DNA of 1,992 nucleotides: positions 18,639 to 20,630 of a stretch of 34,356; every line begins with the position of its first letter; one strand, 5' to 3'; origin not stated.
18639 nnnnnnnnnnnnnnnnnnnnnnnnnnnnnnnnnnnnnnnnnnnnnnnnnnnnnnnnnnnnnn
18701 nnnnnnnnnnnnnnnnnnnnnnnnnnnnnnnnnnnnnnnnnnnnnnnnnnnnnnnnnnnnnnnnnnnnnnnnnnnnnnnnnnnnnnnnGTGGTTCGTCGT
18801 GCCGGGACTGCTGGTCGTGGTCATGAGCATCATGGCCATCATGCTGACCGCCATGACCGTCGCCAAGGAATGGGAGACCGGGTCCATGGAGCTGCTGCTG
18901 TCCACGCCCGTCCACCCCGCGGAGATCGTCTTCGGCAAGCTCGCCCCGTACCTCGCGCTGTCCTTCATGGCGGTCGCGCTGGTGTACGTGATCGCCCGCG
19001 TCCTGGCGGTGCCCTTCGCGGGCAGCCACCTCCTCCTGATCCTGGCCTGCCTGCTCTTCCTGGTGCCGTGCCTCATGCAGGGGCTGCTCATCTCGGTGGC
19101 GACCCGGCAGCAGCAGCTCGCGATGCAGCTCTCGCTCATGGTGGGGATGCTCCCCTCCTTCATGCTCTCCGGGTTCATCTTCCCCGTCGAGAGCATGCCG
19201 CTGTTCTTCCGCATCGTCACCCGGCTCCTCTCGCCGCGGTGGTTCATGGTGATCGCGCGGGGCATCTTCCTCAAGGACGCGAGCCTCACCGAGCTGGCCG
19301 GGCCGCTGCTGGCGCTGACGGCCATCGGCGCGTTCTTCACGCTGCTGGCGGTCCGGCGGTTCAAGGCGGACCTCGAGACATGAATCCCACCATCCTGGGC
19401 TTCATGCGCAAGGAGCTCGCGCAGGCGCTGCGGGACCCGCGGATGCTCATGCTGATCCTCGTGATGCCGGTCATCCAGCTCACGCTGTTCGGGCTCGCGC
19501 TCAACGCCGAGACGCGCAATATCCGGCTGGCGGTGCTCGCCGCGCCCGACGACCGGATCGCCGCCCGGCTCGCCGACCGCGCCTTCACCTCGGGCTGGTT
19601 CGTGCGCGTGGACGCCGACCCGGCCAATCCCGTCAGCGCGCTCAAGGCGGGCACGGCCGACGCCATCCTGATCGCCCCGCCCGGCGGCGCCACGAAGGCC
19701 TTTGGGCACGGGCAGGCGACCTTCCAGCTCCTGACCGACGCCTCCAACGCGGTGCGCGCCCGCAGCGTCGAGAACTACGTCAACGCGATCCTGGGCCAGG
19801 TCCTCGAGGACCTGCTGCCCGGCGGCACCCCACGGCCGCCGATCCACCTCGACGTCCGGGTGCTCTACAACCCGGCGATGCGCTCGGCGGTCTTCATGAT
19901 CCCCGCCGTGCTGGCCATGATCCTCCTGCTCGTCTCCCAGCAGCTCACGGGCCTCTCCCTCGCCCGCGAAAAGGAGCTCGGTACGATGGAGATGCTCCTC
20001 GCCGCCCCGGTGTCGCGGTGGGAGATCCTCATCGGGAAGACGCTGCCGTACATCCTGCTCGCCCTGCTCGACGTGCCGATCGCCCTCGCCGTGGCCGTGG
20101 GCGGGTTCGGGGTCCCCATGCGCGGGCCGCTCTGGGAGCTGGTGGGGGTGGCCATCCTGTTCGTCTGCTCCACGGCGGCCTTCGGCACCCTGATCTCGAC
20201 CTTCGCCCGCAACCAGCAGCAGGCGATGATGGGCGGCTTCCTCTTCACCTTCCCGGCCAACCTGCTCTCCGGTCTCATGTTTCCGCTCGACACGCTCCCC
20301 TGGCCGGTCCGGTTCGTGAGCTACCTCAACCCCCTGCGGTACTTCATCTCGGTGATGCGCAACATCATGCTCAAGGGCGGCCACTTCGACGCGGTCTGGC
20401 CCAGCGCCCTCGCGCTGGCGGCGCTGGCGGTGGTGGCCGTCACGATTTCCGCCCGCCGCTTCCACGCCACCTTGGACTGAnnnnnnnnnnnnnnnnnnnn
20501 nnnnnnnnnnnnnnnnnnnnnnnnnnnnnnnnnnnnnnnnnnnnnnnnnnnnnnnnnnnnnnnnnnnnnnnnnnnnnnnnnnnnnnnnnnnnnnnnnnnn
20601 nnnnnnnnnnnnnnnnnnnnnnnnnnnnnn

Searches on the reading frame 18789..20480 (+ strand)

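Call 84: search_protein_families(library=pfam, proteins=[window:18789-20480:+], max_evalue=0.0001)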
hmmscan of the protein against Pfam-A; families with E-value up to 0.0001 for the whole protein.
window:18789-20480:+ (563 aa): 3 families
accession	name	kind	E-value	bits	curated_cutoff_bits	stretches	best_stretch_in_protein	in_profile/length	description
PF12698.13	ABC2_membrane_3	-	2.3e-44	152.4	31.6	1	218-555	2-346/347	ABC-2 family transporter protein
PF01061.29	ABC2_membrane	-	4.2e-31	108.6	26.9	1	367-528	47-211/211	ABC-2 type transporter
PF12679.13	ABC2_membrane_2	-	2.6e-21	76.5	27.2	1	206-559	4-279/283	ABC-2 family transporter protein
